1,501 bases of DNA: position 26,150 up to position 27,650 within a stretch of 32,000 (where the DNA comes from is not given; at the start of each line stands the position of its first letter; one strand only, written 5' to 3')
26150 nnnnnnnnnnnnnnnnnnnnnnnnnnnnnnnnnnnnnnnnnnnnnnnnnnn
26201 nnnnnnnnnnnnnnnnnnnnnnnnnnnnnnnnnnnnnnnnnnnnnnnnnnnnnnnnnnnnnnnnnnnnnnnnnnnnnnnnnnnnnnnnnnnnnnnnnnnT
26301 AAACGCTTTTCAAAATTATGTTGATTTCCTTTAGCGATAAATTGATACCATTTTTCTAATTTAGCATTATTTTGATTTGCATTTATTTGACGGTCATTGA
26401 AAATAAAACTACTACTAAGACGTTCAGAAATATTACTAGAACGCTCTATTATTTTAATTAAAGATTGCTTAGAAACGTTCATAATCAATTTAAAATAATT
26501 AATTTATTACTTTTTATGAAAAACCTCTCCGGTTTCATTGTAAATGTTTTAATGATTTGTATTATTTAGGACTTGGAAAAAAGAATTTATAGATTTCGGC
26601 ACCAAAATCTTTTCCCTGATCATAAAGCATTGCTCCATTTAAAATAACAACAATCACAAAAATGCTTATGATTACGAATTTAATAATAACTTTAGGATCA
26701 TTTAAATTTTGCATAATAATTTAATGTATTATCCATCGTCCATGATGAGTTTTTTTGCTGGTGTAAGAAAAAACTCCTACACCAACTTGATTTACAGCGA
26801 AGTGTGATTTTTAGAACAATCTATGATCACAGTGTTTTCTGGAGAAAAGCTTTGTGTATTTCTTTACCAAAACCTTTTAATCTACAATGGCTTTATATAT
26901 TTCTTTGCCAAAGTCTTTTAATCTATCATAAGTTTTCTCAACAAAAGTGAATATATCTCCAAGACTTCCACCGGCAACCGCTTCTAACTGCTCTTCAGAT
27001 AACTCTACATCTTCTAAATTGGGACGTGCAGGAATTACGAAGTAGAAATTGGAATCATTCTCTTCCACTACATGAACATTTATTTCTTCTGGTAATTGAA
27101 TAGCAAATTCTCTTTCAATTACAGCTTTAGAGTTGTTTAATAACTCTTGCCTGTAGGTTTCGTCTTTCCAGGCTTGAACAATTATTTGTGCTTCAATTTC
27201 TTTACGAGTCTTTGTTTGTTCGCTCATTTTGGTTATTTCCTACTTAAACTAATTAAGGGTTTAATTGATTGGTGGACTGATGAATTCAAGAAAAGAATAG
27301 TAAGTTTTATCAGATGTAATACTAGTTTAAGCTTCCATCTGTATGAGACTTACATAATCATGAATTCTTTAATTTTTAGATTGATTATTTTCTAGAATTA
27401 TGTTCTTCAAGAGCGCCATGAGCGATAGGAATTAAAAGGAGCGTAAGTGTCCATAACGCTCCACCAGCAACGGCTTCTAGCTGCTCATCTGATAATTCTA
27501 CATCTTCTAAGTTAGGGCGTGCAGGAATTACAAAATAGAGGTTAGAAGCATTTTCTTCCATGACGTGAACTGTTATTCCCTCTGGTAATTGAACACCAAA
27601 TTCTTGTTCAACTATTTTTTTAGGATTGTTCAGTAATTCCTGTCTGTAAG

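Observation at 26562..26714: Unannotated 50-aa membrane ORF whose tail mimics the core peptide of the neighbouring precursor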

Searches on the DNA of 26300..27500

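Call 78: search_rna_families(source=window, start=26300, end=27500, threshold=evalue, max_evalue=1)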
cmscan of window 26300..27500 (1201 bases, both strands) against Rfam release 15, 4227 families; matches with E-value up to 1: 0.
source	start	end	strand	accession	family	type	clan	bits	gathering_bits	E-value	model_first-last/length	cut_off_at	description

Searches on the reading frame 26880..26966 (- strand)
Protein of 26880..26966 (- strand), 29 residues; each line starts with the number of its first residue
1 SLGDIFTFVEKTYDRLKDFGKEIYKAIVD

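Call 60: search_protein_families(library=pfam, proteins=[window:26880-26966:-], max_evalue=10)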
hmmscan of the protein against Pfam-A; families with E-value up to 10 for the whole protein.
seq(29 aa): 0 families

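Call 82: search_solved_structures(query=A4, max_evalue=10, show_alignments=3)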
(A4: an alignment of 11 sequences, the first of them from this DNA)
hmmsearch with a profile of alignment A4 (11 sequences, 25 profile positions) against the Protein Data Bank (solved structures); distinct sequences matched with E-value up to 10: 5.
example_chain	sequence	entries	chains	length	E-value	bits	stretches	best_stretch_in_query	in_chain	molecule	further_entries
4hxg_A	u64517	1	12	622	0.44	13.5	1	10-25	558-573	Putative uncharacterized protein PH0594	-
4hxe_B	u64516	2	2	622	0.44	13.5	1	10-25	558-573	Putative uncharacterized protein PH0594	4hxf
4lde_B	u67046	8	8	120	0.51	13.3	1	10-22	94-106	Camelid Antibody Fragment | R9 protein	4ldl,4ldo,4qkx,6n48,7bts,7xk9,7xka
6h7l_C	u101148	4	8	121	0.51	13.3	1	10-22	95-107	Camelid antibody fragment Nb6B9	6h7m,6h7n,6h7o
7bu6_B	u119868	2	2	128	0.56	13.1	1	10-22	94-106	camelid antibody fragment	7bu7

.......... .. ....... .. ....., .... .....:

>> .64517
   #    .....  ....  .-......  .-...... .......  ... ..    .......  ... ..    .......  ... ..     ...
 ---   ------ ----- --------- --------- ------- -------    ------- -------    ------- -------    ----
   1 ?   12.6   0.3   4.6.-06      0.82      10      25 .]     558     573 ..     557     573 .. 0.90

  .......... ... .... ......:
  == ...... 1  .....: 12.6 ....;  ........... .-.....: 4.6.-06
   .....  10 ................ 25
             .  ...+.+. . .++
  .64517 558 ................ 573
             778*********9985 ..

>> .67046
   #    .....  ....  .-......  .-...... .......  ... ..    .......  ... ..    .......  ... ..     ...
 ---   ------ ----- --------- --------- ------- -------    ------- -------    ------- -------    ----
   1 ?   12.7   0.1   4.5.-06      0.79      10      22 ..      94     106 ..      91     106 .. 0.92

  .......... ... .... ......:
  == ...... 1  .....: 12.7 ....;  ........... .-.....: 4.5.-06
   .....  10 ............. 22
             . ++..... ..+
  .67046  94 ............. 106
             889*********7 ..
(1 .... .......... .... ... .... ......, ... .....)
